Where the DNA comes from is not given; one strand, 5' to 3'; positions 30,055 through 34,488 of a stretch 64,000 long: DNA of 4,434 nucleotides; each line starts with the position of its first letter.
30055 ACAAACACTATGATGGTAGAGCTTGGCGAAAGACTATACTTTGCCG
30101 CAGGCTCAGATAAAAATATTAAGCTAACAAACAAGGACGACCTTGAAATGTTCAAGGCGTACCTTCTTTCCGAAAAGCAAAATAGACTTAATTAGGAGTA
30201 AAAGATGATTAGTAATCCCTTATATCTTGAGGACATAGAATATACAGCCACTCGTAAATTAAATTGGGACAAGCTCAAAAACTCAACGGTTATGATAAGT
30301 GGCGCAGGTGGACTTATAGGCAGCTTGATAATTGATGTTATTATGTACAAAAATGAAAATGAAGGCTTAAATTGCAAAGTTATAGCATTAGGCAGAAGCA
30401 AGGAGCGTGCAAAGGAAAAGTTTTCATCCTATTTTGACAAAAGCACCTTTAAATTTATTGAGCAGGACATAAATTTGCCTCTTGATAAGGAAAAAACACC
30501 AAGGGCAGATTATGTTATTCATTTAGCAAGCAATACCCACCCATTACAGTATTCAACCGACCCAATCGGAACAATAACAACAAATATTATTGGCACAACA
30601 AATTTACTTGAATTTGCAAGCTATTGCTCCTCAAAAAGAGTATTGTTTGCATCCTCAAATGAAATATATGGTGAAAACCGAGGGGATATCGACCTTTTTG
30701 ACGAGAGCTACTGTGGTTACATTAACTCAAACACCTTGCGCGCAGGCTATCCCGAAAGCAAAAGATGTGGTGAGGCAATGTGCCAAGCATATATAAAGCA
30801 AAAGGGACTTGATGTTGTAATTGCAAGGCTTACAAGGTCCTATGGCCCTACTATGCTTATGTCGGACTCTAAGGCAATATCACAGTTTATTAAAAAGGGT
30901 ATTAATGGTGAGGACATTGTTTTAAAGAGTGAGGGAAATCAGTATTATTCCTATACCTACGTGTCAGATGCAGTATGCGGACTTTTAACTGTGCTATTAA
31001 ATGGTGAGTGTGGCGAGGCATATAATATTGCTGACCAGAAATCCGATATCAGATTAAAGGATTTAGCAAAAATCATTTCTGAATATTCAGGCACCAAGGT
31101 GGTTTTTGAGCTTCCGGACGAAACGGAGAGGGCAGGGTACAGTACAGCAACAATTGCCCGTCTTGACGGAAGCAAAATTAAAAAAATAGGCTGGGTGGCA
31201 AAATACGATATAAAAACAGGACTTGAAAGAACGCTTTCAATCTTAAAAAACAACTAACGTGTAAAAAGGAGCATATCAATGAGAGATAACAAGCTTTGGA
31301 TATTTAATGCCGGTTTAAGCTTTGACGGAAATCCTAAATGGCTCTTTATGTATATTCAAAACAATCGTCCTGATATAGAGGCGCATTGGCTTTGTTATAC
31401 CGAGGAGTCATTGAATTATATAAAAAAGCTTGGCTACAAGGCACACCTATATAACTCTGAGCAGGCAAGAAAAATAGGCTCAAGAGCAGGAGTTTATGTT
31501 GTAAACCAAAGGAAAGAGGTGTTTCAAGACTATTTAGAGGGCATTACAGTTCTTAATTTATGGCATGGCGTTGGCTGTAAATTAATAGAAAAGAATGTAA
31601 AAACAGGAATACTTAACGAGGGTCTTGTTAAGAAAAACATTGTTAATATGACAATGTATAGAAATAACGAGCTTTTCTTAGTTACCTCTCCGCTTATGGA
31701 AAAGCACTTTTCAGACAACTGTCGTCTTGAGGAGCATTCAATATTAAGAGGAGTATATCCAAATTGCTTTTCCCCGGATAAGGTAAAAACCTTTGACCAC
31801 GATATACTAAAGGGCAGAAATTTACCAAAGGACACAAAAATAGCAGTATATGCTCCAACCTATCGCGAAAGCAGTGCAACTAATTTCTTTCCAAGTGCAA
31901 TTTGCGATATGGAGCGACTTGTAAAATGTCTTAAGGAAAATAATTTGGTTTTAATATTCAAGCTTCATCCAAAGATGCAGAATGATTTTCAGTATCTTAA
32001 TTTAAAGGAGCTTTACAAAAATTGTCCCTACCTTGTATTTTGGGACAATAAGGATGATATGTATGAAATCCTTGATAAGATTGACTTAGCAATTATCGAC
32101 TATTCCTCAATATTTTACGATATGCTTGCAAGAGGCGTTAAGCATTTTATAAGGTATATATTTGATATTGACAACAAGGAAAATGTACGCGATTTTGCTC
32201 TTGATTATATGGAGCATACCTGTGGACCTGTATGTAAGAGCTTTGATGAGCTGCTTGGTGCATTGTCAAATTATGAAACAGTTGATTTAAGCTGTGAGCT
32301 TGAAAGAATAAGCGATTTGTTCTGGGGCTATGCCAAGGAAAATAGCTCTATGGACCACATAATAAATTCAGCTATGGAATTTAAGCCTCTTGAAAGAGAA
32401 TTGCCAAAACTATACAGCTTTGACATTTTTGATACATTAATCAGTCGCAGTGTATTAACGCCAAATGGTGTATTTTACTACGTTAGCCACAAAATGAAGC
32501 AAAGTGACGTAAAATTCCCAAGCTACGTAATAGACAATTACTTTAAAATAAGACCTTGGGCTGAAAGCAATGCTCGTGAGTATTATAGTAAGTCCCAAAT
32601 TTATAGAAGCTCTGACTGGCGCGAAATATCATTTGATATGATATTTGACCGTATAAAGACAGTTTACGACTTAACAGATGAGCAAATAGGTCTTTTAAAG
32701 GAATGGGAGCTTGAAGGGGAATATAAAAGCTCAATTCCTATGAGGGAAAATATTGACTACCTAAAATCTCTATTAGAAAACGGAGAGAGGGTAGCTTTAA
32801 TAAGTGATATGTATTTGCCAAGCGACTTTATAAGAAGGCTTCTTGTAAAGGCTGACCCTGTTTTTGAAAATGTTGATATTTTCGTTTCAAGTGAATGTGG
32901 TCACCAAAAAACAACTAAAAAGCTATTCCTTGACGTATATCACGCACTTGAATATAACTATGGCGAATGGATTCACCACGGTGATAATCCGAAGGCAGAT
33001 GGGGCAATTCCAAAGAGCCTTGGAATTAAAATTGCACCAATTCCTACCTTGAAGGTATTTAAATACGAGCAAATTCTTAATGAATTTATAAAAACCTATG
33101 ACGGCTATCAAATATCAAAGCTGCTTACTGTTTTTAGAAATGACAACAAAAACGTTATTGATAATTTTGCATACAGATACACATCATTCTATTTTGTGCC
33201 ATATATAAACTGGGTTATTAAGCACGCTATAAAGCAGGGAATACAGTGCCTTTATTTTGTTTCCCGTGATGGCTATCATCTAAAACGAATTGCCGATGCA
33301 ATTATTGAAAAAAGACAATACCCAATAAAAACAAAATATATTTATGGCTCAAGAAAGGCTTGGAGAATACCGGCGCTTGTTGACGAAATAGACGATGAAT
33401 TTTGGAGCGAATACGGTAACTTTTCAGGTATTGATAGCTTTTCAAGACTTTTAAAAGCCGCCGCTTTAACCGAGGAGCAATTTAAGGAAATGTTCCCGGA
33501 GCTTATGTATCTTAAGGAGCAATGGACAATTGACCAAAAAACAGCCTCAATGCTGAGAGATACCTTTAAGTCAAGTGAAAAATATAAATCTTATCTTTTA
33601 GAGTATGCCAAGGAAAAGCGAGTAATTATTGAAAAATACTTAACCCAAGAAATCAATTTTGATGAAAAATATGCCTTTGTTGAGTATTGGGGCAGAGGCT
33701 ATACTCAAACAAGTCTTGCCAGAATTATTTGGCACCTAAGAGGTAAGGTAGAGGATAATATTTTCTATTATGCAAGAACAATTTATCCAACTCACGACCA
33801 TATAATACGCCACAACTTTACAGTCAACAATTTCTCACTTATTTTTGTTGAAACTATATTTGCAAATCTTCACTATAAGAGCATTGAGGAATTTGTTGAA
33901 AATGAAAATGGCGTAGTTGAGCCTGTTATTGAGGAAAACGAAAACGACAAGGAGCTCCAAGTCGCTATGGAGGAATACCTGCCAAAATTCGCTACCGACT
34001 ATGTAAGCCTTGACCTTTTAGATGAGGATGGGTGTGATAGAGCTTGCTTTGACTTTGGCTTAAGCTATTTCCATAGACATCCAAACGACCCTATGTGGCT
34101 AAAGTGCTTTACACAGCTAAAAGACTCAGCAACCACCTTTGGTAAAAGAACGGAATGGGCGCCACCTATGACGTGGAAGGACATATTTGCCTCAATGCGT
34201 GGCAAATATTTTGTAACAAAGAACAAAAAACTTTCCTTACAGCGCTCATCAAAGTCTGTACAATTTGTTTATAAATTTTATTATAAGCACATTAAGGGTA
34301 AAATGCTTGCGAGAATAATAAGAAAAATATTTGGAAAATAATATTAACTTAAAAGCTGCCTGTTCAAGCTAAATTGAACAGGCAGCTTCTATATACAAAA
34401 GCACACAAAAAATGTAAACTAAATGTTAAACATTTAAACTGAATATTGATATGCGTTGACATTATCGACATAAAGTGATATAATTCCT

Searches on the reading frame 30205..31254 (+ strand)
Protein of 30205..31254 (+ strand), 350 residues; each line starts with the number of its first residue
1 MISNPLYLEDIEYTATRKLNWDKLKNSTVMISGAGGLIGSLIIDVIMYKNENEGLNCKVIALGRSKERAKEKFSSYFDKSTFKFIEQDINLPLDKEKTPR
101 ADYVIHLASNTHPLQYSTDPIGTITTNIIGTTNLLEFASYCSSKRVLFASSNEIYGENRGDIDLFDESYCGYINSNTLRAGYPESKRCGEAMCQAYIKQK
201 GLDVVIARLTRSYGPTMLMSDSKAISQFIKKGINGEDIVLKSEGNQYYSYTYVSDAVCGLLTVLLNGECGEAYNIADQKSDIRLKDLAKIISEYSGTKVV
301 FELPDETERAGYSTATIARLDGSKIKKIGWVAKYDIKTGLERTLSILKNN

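Call 9: search_protein_families(library=pfam, proteins=[window:30205-31254:+], max_evalue=0.001)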
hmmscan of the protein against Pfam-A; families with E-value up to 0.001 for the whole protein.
window:30205-31254:+ (350 aa): 5 families
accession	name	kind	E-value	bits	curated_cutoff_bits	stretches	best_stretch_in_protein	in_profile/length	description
PF01370.27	Epimerase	-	2.8e-41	141.9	20.9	1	29-276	1-240/240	NAD dependent epimerase/dehydratase family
PF16363.11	GDP_Man_Dehyd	-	5.1e-24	85.8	27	1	30-342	1-331/332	GDP-mannose 4,6 dehydratase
PF07993.18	NAD_binding_4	-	3.5e-12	46.5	20.1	1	32-211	2-206/258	Male sterility protein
PF01073.25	3Beta_HSD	-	2.4e-10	40.4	22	1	31-216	2-185/280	3-beta hydroxysteroid dehydrogenase/isomerase family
PF02719.21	Polysacc_synt_2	-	2.2e-08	34.1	20.2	1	29-151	1-128/293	Polysaccharide biosynthesis protein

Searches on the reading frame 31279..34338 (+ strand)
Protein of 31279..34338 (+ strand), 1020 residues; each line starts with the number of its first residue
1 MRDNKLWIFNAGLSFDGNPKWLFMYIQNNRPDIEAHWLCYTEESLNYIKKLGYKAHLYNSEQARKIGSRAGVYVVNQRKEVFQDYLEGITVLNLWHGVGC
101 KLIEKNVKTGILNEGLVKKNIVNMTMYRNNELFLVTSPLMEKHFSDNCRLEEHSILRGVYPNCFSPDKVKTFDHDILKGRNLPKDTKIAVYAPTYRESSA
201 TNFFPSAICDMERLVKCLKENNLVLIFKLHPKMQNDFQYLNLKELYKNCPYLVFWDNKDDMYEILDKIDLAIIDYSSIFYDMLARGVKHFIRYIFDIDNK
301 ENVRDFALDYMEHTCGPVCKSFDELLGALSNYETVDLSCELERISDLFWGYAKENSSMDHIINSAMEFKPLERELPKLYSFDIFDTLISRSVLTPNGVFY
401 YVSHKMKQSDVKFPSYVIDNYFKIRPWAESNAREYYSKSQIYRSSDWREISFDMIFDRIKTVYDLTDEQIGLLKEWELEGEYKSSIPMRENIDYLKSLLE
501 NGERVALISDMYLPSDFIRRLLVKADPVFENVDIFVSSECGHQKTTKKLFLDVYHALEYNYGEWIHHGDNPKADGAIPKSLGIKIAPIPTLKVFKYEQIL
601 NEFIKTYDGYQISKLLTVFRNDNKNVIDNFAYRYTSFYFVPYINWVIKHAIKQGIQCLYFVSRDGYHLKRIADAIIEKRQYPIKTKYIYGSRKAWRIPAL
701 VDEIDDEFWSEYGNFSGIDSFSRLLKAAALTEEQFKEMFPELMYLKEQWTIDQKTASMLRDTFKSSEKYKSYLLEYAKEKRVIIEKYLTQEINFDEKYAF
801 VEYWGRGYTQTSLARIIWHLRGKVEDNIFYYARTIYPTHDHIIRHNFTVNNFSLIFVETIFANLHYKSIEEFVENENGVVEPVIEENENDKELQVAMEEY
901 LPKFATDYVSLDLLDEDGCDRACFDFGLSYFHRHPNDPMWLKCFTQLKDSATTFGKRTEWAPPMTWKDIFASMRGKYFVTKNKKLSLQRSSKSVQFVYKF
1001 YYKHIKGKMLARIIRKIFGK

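Call 9: search_protein_families(library=pfam, proteins=[window:31279-34338:+], max_evalue=0.001)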
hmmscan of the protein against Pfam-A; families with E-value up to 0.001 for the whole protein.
window:31279-34338:+ (1020 aa): 1 family
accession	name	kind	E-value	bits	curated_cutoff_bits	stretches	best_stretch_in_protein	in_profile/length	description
PF04464.20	Glyphos_transf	-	2.2e-41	142.5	22.1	1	12-356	23-357/367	CDP-Glycerol:Poly(glycerophosphate) glycerophosphotransferase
